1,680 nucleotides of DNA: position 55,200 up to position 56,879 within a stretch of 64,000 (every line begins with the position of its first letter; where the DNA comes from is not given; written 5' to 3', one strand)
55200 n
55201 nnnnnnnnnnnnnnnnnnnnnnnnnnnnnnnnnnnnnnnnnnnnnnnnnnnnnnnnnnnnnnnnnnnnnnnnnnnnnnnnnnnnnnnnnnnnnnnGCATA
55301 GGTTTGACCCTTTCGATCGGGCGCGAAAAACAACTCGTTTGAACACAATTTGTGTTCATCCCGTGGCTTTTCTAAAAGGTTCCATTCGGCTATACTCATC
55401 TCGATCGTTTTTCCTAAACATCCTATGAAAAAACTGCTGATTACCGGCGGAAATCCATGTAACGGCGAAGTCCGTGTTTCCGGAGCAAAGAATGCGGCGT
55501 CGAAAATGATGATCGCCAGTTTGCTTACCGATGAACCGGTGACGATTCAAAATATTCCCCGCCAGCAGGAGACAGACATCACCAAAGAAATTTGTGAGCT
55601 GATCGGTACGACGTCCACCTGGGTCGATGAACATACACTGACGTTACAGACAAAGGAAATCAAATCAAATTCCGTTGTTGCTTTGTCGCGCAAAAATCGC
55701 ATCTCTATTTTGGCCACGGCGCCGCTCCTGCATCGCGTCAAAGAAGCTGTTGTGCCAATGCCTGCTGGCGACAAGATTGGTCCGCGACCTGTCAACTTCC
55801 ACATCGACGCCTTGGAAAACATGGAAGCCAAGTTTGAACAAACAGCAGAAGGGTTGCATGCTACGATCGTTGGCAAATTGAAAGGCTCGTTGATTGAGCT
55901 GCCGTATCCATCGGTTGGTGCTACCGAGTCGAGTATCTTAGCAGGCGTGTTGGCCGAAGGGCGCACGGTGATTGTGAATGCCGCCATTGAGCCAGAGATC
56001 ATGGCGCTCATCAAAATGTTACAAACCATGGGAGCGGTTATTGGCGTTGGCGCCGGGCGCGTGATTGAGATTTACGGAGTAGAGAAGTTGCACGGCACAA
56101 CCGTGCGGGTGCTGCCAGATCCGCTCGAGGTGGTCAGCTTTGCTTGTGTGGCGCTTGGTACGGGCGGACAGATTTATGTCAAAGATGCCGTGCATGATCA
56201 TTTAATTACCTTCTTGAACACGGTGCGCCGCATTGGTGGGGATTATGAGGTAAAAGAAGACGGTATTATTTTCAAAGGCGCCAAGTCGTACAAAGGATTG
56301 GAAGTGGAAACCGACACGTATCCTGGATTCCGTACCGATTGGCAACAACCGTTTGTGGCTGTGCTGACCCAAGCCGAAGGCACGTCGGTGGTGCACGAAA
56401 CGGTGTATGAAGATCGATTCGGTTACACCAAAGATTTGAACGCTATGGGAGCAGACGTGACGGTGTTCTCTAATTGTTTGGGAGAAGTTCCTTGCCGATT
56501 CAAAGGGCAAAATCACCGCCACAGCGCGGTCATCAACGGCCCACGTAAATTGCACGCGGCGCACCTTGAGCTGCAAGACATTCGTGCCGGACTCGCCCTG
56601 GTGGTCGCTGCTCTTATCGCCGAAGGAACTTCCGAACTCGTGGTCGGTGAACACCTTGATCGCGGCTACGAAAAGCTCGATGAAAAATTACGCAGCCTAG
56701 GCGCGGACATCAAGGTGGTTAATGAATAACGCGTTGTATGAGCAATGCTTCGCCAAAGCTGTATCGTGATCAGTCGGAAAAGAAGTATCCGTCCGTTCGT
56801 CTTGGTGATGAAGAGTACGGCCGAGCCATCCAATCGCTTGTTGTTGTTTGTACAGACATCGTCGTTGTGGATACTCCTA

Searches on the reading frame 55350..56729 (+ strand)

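Call 62: search_protein_families(library=pfam, proteins=[window:55350-56729:+], max_evalue=0.00001)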
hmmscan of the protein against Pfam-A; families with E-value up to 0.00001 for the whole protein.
window:55350-56729:+ (459 aa): 1 family
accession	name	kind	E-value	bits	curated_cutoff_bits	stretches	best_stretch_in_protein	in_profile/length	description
PF00275.25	EPSP_synthase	-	2.2e-67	228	22.8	1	32-447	2-417/417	EPSP synthase (3-phosphoshikimate 1-carboxyvinyltransferase)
